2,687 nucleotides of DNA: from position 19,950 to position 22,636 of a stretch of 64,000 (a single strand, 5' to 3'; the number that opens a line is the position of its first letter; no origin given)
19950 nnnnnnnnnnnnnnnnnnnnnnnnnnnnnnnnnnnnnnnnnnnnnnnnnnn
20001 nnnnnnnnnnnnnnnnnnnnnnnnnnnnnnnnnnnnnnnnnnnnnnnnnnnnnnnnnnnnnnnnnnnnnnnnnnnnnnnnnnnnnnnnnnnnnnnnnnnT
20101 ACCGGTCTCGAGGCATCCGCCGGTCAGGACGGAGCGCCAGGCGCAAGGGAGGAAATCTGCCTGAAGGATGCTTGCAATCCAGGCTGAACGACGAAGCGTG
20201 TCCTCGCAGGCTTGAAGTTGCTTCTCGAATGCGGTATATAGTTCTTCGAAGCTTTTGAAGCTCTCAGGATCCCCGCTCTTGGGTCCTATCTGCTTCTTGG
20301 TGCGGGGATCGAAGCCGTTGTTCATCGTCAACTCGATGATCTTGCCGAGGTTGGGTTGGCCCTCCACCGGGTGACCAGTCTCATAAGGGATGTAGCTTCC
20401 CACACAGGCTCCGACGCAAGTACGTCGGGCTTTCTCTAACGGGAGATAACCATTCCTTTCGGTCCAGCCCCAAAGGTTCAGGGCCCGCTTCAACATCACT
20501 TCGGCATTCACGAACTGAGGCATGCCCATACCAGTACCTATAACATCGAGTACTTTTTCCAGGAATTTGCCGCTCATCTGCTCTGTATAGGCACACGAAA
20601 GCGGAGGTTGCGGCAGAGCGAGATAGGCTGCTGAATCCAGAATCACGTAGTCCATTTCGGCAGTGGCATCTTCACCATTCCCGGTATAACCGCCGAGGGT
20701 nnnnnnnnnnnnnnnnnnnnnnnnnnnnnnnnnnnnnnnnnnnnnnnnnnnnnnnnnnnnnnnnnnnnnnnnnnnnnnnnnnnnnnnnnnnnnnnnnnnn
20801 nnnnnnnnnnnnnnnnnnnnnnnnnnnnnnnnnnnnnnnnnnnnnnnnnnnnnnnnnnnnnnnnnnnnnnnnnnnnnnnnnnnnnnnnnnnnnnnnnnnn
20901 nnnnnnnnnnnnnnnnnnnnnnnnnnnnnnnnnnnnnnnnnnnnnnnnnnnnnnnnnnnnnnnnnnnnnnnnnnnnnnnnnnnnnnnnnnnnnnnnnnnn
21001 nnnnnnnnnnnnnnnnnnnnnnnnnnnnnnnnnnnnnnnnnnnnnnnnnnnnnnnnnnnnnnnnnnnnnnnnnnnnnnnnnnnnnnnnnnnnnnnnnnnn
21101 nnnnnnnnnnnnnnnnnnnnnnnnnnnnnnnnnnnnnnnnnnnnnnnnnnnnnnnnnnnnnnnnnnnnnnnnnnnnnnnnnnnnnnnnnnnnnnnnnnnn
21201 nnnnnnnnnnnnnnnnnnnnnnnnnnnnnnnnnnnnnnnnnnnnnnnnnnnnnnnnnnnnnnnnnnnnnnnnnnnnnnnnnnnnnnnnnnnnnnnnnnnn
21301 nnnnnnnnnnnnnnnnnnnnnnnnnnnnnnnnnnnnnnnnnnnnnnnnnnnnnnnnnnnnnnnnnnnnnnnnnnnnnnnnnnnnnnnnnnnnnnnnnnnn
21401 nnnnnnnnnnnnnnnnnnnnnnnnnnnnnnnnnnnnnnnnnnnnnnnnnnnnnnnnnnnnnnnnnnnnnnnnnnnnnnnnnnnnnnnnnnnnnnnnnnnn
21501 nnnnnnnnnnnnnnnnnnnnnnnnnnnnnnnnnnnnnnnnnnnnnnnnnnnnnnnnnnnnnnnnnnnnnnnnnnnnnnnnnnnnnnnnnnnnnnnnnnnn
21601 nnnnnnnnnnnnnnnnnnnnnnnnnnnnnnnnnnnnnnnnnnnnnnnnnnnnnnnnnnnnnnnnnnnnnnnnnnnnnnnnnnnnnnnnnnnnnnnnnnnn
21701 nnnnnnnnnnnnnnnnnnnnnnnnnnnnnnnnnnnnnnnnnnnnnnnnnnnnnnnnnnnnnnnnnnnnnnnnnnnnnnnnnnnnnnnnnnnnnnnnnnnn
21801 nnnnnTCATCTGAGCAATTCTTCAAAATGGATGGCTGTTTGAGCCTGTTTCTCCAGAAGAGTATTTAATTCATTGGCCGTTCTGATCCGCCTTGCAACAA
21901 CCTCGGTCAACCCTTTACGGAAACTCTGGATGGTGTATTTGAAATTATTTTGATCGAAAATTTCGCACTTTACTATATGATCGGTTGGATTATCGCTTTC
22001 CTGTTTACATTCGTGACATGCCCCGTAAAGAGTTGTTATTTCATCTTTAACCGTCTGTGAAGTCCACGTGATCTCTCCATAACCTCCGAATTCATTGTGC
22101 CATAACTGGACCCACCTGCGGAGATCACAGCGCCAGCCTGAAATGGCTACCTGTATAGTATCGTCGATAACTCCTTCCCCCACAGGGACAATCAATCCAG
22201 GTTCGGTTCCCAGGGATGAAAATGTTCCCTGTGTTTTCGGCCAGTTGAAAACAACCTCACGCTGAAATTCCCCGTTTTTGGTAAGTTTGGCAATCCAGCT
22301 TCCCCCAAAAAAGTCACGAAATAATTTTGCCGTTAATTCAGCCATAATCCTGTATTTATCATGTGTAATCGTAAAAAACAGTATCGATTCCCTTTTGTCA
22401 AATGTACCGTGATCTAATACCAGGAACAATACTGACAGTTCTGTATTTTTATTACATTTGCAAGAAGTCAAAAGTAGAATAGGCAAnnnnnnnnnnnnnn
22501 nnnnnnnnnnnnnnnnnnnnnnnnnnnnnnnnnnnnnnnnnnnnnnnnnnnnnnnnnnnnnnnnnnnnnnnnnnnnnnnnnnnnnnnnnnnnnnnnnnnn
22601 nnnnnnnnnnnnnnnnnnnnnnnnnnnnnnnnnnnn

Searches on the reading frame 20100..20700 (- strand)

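Call 29: search_solved_structures(query=window:20100-20700:-, show_alignments=5, max_evalue=0.00001)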
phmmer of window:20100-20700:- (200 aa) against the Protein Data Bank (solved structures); distinct sequences matched with E-value up to 0.00001: 30.
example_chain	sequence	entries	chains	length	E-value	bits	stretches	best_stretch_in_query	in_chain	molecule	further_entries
6vxc_A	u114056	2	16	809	1e-27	100.6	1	3-200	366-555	Trans-4-hydroxy-L-proline dehydratase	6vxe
7e7l_A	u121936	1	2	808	1.1e-22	84.1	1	3-172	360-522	Hydroxyphenylacetic acid decarboxylase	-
1r8w_A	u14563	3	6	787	2.1e-21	80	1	2-197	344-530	glycerol dehydratase | B12-independent glycerol dehydratase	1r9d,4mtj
9rco_A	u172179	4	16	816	2.6e-19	73.1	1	2-198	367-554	Glycyl radical protein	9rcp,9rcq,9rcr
4pkc_A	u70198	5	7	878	3e-15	59.8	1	1-200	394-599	TutD | benzylsuccinate synthase alpha chain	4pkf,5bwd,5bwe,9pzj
5kdp_A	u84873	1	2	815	1.3e-13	54.6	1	2-200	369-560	Choline trimethylamine-lyase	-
9ht9_A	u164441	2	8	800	2.1e-13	53.8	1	2-200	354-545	Choline trimethylamine-lyase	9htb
9r0v_A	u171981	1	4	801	2.1e-13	53.8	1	2-200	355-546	Choline trimethylamine-lyase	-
5faw_A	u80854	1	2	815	2.1e-13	53.8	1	2-200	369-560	Choline trimethylamine-lyase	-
5fav_A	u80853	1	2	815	2.2e-13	53.8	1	2-200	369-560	Choline trimethylamine-lyase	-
6vue_A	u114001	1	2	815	2.2e-13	53.8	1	2-200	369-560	Choline trimethylamine-lyase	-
5fay_A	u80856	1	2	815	2.2e-13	53.7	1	2-200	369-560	Choline trimethylamine-lyase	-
5fau_A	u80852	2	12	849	2.4e-13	53.6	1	2-200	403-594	Choline trimethylamine-lyase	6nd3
9o8u_A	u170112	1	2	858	2.5e-13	53.6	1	1-198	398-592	1-methyl alkyl succinate synthase subunit MasD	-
5i2a_A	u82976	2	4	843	8.6e-13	51.8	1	2-200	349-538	Diol-dehydratase | Diol dehydratase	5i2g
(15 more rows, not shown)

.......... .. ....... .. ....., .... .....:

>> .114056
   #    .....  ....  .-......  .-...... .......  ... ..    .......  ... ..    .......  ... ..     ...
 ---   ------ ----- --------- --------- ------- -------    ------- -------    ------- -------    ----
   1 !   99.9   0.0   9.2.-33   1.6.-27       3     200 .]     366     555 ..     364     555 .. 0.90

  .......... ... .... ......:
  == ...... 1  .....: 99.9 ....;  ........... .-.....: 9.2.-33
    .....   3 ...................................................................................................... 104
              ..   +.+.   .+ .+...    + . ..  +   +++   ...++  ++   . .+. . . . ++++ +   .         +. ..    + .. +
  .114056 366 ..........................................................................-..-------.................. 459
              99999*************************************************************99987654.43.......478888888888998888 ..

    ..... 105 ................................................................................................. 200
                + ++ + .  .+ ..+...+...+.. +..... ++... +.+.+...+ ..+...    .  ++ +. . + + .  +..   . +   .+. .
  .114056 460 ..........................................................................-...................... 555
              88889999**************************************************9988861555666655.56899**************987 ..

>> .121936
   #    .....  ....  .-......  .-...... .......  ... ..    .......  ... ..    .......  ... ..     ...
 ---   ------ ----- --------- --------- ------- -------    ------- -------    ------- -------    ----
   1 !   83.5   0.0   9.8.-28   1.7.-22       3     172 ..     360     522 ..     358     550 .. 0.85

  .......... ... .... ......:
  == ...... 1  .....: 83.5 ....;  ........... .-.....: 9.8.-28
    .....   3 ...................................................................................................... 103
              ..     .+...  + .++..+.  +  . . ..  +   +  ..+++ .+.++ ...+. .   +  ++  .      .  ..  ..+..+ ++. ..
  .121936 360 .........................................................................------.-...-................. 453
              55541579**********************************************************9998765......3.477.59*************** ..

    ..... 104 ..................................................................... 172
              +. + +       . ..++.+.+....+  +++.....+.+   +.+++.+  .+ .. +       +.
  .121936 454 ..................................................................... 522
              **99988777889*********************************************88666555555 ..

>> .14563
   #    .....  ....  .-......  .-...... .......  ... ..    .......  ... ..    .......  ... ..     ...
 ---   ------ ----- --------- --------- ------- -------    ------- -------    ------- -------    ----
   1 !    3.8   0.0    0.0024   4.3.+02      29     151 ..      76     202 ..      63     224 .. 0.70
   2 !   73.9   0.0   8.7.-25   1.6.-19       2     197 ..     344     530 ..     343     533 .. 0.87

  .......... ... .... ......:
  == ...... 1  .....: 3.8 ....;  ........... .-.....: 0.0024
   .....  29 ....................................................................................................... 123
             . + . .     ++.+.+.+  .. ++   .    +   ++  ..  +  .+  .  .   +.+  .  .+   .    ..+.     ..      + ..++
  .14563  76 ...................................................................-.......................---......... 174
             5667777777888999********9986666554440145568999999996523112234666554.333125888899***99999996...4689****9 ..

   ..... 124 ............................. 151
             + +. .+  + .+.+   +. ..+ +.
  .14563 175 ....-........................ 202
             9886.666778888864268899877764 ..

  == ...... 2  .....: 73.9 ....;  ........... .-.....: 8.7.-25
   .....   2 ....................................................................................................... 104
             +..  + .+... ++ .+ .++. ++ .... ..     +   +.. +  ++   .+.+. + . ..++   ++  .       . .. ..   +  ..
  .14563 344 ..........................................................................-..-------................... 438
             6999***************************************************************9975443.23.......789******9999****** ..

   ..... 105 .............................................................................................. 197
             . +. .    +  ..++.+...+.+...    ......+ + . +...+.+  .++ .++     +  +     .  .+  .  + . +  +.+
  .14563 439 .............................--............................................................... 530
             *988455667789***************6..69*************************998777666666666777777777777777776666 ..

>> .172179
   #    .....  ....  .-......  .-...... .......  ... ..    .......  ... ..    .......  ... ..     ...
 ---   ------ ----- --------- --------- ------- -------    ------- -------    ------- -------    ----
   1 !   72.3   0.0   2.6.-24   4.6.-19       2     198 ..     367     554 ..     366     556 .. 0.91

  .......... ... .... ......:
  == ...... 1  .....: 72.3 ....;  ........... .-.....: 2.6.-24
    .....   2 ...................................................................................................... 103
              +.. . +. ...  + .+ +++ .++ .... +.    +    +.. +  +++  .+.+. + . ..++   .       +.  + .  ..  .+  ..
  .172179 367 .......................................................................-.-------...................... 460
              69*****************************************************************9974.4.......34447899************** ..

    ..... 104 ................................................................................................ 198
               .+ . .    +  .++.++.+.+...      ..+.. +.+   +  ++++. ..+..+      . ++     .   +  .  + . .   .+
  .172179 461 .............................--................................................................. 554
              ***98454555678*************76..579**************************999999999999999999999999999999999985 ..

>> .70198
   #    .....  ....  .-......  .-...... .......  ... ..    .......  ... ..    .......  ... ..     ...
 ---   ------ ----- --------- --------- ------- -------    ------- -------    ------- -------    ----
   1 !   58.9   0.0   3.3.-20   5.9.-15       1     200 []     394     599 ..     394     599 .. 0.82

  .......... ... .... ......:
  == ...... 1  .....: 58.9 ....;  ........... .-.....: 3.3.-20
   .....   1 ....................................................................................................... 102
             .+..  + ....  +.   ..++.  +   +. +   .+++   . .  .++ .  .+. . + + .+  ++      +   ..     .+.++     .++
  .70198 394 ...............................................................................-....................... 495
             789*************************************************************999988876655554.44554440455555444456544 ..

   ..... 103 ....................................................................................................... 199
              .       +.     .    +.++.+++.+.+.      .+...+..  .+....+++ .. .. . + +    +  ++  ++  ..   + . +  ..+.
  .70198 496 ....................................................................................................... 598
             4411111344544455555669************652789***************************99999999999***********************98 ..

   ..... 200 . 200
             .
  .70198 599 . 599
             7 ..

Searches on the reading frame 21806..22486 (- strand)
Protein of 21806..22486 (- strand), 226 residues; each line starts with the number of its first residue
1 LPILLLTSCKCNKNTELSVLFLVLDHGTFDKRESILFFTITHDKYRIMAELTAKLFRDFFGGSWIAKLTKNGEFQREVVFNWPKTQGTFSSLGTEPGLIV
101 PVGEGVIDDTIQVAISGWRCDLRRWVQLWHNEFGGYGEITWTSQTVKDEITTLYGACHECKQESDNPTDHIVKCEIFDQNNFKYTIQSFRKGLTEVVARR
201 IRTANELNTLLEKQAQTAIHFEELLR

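Call 4: search_protein_families(library=pfam, proteins=[window:21806-22486:-], max_evalue=0.01)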
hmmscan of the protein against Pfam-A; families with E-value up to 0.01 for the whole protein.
window:21806-22486:- (226 aa): 0 families

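Call 5: search_protein_families(library=ncbifam, proteins=[window:21806-22486:-], max_evalue=0.01)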
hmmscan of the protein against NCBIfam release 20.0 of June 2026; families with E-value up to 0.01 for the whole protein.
window:21806-22486:- (226 aa): 1 family
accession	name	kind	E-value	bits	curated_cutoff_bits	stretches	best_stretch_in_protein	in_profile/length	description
NF009719.0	PRK13246.1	equivalog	0.0048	16.5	290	0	29-71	183-225/236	15,16-dihydrobiliverdin:ferredoxin oxidoreductase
